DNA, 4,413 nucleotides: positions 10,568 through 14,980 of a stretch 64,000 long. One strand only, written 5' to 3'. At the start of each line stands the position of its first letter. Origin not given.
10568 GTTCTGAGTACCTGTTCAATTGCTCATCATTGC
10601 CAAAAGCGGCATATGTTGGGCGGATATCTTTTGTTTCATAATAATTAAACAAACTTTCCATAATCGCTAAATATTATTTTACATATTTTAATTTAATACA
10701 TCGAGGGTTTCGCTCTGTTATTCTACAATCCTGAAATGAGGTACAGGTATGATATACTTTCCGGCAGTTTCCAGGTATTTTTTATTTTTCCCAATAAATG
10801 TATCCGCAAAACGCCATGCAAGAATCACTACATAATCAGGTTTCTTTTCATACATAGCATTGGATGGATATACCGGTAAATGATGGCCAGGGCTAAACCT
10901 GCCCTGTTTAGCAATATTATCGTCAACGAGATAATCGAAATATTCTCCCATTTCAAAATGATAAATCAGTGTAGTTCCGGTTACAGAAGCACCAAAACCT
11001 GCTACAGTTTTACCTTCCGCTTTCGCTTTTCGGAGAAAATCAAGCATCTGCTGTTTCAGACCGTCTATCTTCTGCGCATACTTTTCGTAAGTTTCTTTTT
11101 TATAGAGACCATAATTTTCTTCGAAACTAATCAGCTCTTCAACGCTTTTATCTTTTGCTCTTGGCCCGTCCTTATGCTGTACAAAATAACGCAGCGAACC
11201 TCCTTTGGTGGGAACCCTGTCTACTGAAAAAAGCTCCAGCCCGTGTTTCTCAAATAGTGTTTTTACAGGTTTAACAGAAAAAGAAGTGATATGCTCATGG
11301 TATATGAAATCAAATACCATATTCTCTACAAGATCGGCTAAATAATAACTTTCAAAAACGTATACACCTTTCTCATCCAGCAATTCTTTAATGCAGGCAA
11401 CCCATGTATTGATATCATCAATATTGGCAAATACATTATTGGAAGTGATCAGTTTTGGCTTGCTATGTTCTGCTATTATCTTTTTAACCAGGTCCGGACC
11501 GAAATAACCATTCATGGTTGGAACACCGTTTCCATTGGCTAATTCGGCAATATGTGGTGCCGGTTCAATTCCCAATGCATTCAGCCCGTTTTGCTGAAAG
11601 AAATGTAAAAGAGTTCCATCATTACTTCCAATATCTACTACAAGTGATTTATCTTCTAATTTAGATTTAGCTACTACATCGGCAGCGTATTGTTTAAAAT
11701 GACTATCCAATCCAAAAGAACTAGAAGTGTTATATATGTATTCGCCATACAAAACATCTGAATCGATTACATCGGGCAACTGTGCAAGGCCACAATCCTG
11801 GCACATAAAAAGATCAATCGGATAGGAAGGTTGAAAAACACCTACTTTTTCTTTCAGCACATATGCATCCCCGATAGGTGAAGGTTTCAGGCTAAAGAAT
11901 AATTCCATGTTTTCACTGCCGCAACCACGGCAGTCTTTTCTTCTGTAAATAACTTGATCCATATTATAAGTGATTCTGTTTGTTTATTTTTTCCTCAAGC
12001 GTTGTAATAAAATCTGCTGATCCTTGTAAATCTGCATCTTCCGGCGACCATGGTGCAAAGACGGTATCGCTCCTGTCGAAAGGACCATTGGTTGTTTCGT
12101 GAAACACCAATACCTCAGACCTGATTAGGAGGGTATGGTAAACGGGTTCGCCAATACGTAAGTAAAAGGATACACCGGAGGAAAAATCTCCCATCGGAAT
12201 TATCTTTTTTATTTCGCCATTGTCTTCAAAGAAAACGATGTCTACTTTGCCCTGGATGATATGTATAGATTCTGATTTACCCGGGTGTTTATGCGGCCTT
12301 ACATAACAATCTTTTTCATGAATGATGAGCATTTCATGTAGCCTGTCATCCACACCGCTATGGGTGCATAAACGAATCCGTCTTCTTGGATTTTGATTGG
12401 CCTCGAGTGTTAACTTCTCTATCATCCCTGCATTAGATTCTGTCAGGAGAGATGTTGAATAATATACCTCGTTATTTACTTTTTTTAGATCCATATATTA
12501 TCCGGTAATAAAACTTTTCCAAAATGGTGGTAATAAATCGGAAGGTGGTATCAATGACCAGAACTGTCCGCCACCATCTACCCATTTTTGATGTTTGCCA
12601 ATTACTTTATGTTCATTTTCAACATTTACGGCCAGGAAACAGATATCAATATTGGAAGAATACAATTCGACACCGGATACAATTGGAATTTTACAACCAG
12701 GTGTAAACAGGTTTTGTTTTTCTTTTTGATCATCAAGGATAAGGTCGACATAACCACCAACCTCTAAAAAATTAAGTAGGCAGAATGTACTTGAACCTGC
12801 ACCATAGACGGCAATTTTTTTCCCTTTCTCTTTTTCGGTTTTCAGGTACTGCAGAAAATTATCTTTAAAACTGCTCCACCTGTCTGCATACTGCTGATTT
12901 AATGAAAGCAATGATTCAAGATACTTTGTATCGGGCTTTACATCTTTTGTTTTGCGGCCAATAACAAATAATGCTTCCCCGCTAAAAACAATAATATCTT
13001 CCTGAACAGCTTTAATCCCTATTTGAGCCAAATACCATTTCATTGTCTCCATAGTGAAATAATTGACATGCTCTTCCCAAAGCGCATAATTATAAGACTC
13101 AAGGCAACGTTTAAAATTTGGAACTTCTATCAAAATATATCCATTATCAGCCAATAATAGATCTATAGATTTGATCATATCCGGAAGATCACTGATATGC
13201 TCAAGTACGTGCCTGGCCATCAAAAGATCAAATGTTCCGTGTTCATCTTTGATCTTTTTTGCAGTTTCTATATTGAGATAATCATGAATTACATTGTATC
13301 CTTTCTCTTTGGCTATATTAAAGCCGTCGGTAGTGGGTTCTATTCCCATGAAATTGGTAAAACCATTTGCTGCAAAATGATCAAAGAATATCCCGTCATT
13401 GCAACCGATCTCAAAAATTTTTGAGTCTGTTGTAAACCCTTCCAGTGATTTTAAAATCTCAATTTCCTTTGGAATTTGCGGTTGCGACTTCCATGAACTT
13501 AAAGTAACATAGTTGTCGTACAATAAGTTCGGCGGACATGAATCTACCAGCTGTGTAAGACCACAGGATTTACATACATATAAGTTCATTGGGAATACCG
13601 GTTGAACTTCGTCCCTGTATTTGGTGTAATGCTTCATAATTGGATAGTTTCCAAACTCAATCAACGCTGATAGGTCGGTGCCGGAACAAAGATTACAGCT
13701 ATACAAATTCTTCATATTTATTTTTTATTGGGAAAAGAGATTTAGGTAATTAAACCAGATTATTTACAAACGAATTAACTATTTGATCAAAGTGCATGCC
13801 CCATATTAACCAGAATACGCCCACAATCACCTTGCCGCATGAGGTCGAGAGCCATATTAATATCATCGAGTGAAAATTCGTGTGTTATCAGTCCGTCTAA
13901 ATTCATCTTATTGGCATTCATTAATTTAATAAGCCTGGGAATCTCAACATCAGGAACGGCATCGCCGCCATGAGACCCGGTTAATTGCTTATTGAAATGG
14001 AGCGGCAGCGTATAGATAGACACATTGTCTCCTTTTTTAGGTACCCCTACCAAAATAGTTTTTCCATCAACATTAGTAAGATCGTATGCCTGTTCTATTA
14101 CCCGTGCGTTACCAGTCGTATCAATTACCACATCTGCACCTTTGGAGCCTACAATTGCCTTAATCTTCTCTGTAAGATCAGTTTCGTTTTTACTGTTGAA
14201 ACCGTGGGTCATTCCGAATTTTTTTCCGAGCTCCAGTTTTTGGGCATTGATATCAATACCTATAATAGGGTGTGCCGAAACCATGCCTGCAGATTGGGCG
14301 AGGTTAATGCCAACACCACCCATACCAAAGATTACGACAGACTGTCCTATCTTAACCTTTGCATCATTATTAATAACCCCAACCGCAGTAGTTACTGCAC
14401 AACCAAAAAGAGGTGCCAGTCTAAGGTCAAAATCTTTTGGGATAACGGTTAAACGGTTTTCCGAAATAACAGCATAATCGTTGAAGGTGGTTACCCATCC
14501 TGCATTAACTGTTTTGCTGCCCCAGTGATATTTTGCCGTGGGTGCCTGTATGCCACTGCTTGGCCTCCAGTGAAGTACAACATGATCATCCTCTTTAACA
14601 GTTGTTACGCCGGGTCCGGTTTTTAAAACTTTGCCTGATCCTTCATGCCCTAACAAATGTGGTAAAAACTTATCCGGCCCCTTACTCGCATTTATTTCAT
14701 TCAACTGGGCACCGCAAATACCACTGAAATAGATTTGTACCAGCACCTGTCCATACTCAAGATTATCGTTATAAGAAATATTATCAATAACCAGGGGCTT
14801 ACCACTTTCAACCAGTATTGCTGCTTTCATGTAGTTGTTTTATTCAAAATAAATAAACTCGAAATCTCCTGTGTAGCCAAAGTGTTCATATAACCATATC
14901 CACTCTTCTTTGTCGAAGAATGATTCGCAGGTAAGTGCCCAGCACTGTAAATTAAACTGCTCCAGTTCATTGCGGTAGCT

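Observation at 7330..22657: Self-contained pathway for a heavily tailored higher-carbon or branched sugar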

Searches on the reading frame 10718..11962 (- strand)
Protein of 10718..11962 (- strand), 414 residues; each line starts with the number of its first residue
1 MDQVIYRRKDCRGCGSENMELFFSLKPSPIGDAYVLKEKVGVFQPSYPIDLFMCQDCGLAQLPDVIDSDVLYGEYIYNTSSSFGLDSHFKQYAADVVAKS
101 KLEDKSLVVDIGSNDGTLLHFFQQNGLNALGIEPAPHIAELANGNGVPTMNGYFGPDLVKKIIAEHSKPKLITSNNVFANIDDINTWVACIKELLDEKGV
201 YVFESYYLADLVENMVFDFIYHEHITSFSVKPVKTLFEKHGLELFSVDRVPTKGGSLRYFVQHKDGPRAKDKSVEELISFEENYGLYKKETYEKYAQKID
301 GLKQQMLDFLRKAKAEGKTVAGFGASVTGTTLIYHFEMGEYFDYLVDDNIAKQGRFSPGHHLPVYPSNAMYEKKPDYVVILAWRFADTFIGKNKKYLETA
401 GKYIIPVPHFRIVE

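Call 4: search_protein_families(library=pfam, proteins=[window:10718-11962:-])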
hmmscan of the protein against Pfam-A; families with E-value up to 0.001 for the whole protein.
window:10718-11962:- (414 aa): 4 families
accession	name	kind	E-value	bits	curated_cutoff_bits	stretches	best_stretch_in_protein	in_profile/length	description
PF08484.17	Methyltransf_14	-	2e-50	171.2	23.5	1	251-408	1-160/160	C-methyltransferase C-terminal domain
PF08421.16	Methyltransf_13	-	3.5e-16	59.5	31.3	1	11-72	1-62/62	Putative zinc binding domain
PF13489.12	Methyltransf_23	-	1.5e-14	54.5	27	1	98-246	14-163/164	Methyltransferase domain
PF08242.18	Methyltransf_12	-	0.0002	22.5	30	1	109-200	1-97/98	Methyltransferase domain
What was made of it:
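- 10718..11962 (-): NDP-4-ketosugar 3-C-methyltransferase (TylC3/TcaB9/MtmC type). Pfam Methyltransf_14, 171 bits (call 4).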

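Call 8: search_protein_families(library=ncbifam, max_evalue=0.01, proteins=[window:10718-11962:-])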
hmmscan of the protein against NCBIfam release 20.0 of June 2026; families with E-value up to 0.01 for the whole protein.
window:10718-11962:- (414 aa): 2 families
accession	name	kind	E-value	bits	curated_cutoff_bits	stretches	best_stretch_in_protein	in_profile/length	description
NF006457.0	PRK08818.1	equivalog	0.0045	16.1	411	1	198-264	277-344/373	prephenate dehydrogenase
NF045667.1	MTase_DVU1556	equivalog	0.005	16.3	155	0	97-145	15-64/213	DVU_1556 family methyltransferase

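Call 51: search_solved_structures(query=window:10718-11962:-, max_evalue=0.001, show_alignments=1)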
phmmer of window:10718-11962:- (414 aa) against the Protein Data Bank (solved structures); distinct sequences matched with E-value up to 0.001: 10.
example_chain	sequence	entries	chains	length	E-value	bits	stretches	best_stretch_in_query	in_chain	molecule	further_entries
4rv9_A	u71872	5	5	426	7.4e-79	269.1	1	10-413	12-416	D-mycarose 3-C-methyltransferase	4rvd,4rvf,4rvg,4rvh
5t64_A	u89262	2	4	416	6.9e-59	203.3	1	10-412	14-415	Sugar 3-C-methyl transferase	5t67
5t6b_A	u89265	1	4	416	1.9e-58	201.9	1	10-411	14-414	Sugar 3-C-methyl transferase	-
4e2w_A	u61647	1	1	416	1.3e-57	199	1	10-411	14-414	TcaB9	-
4e30_A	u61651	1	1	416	3.5e-57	197.7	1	10-411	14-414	TcaB9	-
3ndi_A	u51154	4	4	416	6.7e-57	196.7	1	10-411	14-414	Methyltransferase | TcaB9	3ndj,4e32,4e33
4e31_A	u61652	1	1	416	1.6e-56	195.5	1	10-411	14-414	TcaB9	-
4e2y_A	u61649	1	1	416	1.7e-56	195.4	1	10-411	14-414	TcaB9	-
4e2x_A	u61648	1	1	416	2.4e-56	194.9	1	10-411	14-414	TcaB9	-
4e2z_A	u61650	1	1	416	6.3e-56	193.5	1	10-411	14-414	TcaB9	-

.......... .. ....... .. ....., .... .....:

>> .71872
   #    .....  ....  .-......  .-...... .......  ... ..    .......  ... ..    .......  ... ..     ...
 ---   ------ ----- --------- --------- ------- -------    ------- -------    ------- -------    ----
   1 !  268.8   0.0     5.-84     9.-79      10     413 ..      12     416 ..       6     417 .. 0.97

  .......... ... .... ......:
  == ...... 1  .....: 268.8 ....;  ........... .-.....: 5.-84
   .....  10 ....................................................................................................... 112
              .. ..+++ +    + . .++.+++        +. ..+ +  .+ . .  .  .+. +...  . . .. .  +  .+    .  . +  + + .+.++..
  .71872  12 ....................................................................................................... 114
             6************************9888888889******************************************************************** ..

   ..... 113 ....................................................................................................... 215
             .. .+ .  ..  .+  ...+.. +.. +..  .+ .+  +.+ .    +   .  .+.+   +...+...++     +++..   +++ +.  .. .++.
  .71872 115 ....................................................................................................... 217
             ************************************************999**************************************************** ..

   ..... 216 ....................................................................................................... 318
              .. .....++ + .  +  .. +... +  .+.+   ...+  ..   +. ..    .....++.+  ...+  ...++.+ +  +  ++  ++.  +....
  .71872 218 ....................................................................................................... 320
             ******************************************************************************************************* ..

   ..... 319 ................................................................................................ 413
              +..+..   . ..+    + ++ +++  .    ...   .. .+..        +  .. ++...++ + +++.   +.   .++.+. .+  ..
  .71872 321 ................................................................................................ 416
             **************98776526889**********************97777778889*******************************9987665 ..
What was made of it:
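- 10718..11962 (-): PDB 4RV9, E 7e-79; KijD1 and TcaB9, E about 1e-57; full-length alignment including the N-terminal Cys pairs (call 51).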

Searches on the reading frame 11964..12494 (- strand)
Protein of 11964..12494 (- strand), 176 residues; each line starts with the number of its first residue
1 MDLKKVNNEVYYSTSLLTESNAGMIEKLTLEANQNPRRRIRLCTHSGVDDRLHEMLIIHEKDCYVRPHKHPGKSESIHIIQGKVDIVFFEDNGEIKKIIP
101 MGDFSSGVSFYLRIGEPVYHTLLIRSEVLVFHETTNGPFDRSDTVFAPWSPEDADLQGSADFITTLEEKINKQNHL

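Call 4: search_protein_families(library=pfam, proteins=[window:11964-12494:-])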
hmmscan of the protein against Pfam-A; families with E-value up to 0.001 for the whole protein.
window:11964-12494:- (176 aa): 1 family
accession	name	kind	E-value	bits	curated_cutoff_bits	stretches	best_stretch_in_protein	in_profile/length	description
PF19480.5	DUF6016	-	1.9e-05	25.6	27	1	24-96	5-77/141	Domain of unknown function (DUF6016)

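Call 8: search_protein_families(library=ncbifam, max_evalue=0.01, proteins=[window:11964-12494:-])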
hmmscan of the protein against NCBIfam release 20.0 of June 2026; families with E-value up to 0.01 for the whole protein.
window:11964-12494:- (176 aa): 2 families
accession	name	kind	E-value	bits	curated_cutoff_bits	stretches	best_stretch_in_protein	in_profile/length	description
TIGR04366.1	cupin_WbuC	subfamily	8.2e-42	142.2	42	1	24-151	6-132/132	WbuC family cupin fold metalloprotein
NF009752.0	PRK13261.1-2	equivalog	0.0086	15.8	162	0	14-49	18-53/169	urease accessory protein UreE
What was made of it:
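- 11964..12494 (-): WbuC-family cupin metalloprotein. Possible epimerase or isomerase acting on the keto-sugar. TIGR04366, 142 bits against a cut-off of 42 (call 8).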

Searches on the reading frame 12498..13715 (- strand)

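Call 4: search_protein_families(library=pfam, proteins=[window:12498-13715:-])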
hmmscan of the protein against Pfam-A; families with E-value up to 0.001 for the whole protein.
window:12498-13715:- (405 aa): 7 families
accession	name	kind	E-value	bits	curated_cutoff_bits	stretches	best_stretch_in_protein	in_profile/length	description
PF13489.12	Methyltransf_23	-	8.4e-22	78.1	27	1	96-238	22-163/164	Methyltransferase domain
PF08484.17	Methyltransf_14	-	8.5e-20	71.6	23.5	1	274-390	44-160/160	C-methyltransferase C-terminal domain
PF08421.16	Methyltransf_13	-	2.2e-11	44.2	31.3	1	7-66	1-62/62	Putative zinc binding domain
PF08242.18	Methyltransf_12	-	1.6e-09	38.8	30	1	102-194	2-98/98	Methyltransferase domain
PF08241.18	Methyltransf_11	-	3.4e-09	37.6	21.2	1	102-196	2-95/95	Methyltransferase domain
PF13649.12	Methyltransf_25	-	9.4e-06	26.7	27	1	100-192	1-97/97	Methyltransferase domain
PF13847.12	Methyltransf_31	-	2.7e-05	24.4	27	1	99-205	6-118/145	Methyltransferase domain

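Call 8: search_protein_families(library=ncbifam, max_evalue=0.01, proteins=[window:12498-13715:-])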
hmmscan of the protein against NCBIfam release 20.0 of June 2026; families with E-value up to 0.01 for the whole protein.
window:12498-13715:- (405 aa): 5 families
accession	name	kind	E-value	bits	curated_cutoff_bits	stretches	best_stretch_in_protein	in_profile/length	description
TIGR01983.1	UbiG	equivalog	1.2e-10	41.1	102.95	1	96-213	49-166/228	bifunctional 2-polyprenyl-6-hydroxyphenol methylase/3-demethylubiquinol 3-O-methyltransferase UbiG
TIGR02072.1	BioC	equivalog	0.0004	20.3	184.95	1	86-230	22-168/244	malonyl-ACP O-methyltransferase BioC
TIGR00452.1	TIGR00452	equivalog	0.00078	18.3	275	1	75-198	100-221/316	tRNA 5-methoxyuridine(34)/uridine 5-oxyacetic acid(34) synthase CmoB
TIGR02081.1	metW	equivalog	0.0012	18.4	189.5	1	95-201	12-112/194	methionine biosynthesis protein MetW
NF011650.0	PRK15068.1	equivalog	0.0024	16.8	209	1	96-197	122-226/324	tRNA 5-methoxyuridine(34)/uridine 5-oxyacetic acid(34) synthase CmoB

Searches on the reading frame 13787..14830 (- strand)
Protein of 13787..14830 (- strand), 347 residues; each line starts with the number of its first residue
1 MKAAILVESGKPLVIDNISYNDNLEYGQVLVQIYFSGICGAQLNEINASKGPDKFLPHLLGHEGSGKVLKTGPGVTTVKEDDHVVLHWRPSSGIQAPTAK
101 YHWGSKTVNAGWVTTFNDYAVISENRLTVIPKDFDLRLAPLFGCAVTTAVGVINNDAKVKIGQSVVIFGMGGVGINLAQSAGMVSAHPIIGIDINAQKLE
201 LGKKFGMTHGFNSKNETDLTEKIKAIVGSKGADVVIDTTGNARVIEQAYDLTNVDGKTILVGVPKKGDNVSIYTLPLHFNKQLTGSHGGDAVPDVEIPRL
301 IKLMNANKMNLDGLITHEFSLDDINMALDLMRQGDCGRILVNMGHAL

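Call 3: search_protein_families(library=pfam, proteins=[window:13787-14830:-])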
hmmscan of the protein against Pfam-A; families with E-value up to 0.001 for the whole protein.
window:13787-14830:- (347 aa): 4 families
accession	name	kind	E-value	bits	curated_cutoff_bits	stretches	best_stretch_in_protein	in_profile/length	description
PF00107.32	ADH_zinc_N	-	8.4e-26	90.9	31.8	1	172-304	1-127/129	Zinc-binding dehydrogenase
PF08240.17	ADH_N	-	5.1e-13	49.6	23.5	1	27-131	3-103/104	Alcohol dehydrogenase GroES-like domain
PF16912.11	Glu_dehyd_C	-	3.7e-06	27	34.9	1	163-329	32-199/211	Glucose dehydrogenase C-terminus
PF13602.12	ADH_zinc_N_2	-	9.1e-06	27.1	27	1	206-334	2-126/134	Zinc-binding dehydrogenase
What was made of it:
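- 13787..14830 (-): Zn-dependent medium-chain dehydrogenase. An accessory gene particular to this window. Pfam ADH_N + ADH_zinc_N (call 3).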

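Call 7: search_protein_families(library=ncbifam, max_evalue=0.01, proteins=[window:13787-14830:-])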
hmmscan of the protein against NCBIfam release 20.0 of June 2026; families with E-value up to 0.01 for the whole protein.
window:13787-14830:- (347 aa): 22 families
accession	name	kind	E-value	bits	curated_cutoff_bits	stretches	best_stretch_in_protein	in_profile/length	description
TIGR03989.1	Rxyl_3153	subfamily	2.9e-58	197.9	440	2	104-338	129-365/370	NDMA-dependent alcohol dehydrogenase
TIGR03451.1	mycoS_dep_FDH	equivalog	1.8e-53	181.6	512.9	1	2-341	3-356/358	S-(hydroxymethyl)mycothiol dehydrogenase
TIGR02818.1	adh_III_F_hyde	equivalog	2.1e-51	175.1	543.95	2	113-342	137-367/368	S-(hydroxymethyl)glutathione dehydrogenase/class III alcohol dehydrogenase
TIGR00692.1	tdh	equivalog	1e-35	123.4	458.35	1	24-341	21-338/340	L-threonine 3-dehydrogenase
NF003808.0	PRK05396.1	equivalog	9.5e-34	116.8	380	1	23-342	22-339/341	L-threonine 3-dehydrogenase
NF006940.0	PRK09422.1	equivalog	6e-28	97.8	344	1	1-342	1-334/338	alcohol dehydrogenase AdhP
NF041097.1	keto_inos_dh_IolM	equivalog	1.5e-27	96.3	450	2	149-342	194-388/389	scyllo-inosose 3-dehydrogenase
NF007642.0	PRK10309.1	equivalog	6.8e-26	91.3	550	1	8-342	7-345/347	galactitol-1-phosphate 5-dehydrogenase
TIGR03366.1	HpnZ_proposed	hypoth_equivalog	2.2e-22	79.7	328.1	1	23-273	2-264/315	putative phosphonate catabolism associated alcohol dehydrogenase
TIGR03201.1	dearomat_had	equivalog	1.4e-20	73.7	338.65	2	132-334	138-339/349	6-hydroxycyclohex-1-ene-1-carbonyl-CoA dehydrogenase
NF010344.0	PRK13771.1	subfamily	9.3e-20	70.9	349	1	1-343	1-333/334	putative alcohol dehydrogenase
NF041172.1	AcrlCoa_red_Thmprot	equivalog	7.7e-18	64.5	500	1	1-342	1-333/334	acryloyl-CoA reductase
TIGR02824.1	quinone_pig3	subfamily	8.2e-17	61.2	296.8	1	115-277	93-252/325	putative NAD(P)H quinone oxidoreductase, PIG3 family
NF007489.0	PRK10083.1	equivalog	2e-15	56.6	376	1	4-342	3-336/339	Zn-dependent oxidoreductase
NF007375.0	PRK09880.1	equivalog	3.8e-15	55.5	469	1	17-330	22-329/344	L-idonate 5-dehydrogenase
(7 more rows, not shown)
